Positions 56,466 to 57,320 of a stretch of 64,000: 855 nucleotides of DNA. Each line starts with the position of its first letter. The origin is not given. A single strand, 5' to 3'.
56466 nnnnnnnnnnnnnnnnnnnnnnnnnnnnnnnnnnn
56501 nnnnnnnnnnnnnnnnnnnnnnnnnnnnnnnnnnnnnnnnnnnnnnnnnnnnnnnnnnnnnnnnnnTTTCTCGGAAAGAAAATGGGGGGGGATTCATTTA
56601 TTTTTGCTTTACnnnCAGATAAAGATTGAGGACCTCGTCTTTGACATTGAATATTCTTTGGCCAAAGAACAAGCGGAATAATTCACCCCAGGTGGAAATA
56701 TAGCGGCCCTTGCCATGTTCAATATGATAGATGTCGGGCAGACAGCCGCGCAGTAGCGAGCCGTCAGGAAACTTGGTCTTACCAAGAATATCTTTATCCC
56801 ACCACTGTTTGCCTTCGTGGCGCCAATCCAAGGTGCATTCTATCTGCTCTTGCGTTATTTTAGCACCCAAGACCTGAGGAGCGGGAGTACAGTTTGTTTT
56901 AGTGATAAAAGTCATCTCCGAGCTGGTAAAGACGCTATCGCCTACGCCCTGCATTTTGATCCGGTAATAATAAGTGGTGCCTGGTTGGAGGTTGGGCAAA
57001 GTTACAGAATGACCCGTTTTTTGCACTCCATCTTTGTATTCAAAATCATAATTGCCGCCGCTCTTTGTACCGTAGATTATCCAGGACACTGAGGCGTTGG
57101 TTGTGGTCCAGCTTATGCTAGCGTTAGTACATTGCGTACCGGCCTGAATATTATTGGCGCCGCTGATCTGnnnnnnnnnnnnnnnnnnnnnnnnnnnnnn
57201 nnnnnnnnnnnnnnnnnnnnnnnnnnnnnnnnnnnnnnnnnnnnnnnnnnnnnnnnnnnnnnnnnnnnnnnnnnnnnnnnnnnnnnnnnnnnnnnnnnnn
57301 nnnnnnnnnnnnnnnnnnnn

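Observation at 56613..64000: Tandem array of three paralogous giant secreted Cys-rich repeat proteins (putative host-adhesion apparatus)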

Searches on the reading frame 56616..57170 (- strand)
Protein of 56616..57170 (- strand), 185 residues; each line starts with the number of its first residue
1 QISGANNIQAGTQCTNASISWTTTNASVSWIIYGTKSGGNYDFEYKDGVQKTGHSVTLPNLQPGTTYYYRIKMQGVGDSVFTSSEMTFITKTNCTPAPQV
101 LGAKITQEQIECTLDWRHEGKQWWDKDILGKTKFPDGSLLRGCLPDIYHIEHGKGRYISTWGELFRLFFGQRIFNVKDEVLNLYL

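Call 41: predict_structure(alignment_id=A3)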
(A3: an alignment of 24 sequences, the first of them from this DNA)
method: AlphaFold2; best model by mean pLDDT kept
length: 185 residues; sequences in the alignment: 24
mean_pLDDT: 80.9   pTM: 0.49
mean pLDDT of the five models: 80.9, 79.0, 74.6, 73.9, 72.5
residues with pLDDT >= 90: 71; 70-90: 73; 50-70: 27; < 50: 14
segments of 3 or more residues with pLDDT < 50: 97-109
pLDDT, mean of each block of 10 residues (from residue 1): 61 82 89 92 92 91 91 87 89 56 42 58 74 90 88 91 91 89 88
secondary structure, 60 per line:
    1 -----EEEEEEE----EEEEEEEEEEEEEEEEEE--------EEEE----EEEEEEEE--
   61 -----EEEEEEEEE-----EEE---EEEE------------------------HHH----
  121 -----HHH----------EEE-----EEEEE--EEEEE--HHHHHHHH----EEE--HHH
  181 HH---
elements in order: E6-12 E17-34 E43-46 E51-58 E66-74 E80-82 E86-89 E139-141 E147-151 E154-158 H161-168 E173-175 H178-182

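Call 71: fold_search(model_id=the predicted structure, library=pdb)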
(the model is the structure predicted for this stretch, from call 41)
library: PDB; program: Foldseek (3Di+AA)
matches with E <= 10: 1938; with E <= 0.001: 77
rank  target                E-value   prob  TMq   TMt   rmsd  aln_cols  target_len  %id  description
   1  4lsd_B                6.8e-05  1.00  0.43  0.79   2.4        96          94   18  Myokine structure (released 2013-10-16)
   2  8fn9_F                1.0e-04  1.00  0.39  0.65   3.7       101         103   20  Crystal structure of the C-terminal Fg domain of TNR with the single FN domain of PTPRZ (released 2023-07-12)
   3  7cg1_MODEL_1_A        1.1e-04  1.00  0.36  0.48   8.3       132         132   22  Solution structure of the sensor domain of the anti-sigma factor RsgI4 in Pseudobacteroides cellulosolvens (released 2021-06-30)
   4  7y8h_B                1.3e-04  1.00  0.39  0.72   2.9        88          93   20  Crystal structure of sDscam FNIII1 domain, isoform alpha7 (released 2023-05-24)
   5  3b83_B                1.3e-04  1.00  0.39  0.72   2.9        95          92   25  Computer-Based Redesign of a beta Sandwich Protein Suggests that Extensive Negative Design Is Not Required for De Novo (released 2008-11-04)
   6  2dju_MODEL_1_A        1.4e-04  1.00  0.41  0.68   3.4        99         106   18  Solution structures of the fn3 domain of human receptor-type tyrosine-protein phosphatase F (released 2006-10-05)
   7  7cg8_C                1.6e-04  1.00  0.31  0.53   5.9        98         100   24  Structure of the sensor domain (short construct) of the anti-sigma factor RsgI4 in Pseudobacteroides cellulosolvens (released 2021-06-30)
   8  3n1g_D                1.7e-04  1.00  0.38  0.65   3.3        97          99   24  Crystal structure of DhhN bound to BOCFn3 (released 2010-06-02)
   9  7cg8_A                1.7e-04  1.00  0.31  0.51   6.2       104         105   22  Structure of the sensor domain (short construct) of the anti-sigma factor RsgI4 in Pseudobacteroides cellulosolvens (released 2021-06-30)
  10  3b83_D                1.8e-04  1.00  0.39  0.74   2.8        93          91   24  Computer-Based Redesign of a beta Sandwich Protein Suggests that Extensive Negative Design Is Not Required for De Novo (released 2008-11-04)
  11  3b83_H                2.0e-04  1.00  0.40  0.74   2.4        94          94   24  Computer-Based Redesign of a beta Sandwich Protein Suggests that Extensive Negative Design Is Not Required for De Novo (released 2008-11-04)
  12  6gvk_A                2.3e-04  1.00  0.39  0.36   3.3        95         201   12  Second pair of Fibronectin type III domains of integrin beta4 (T1663R mutant) bound to the bullous pemphigoid antigen  (released 2019-03-20)
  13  1x5z_MODEL_1_A        2.3e-04  1.00  0.36  0.55   3.3        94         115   19  Solution structure of the fibronectin type-III domain of human protein tyrosine phosphatase, receptor type, D  (released 2005-11-17)
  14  2v5y                  2.5e-04  1.00  0.38  0.14   4.2        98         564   16  Crystal structure of the receptor protein tyrosine phosphatase mu ectodomain (released 2007-09-11)
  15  5dft_B                2.5e-04  1.00  0.37  0.72   4.3        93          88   16  Structure of the Eleventh Type III Domain from Human Fibronectin (released 2016-09-14)
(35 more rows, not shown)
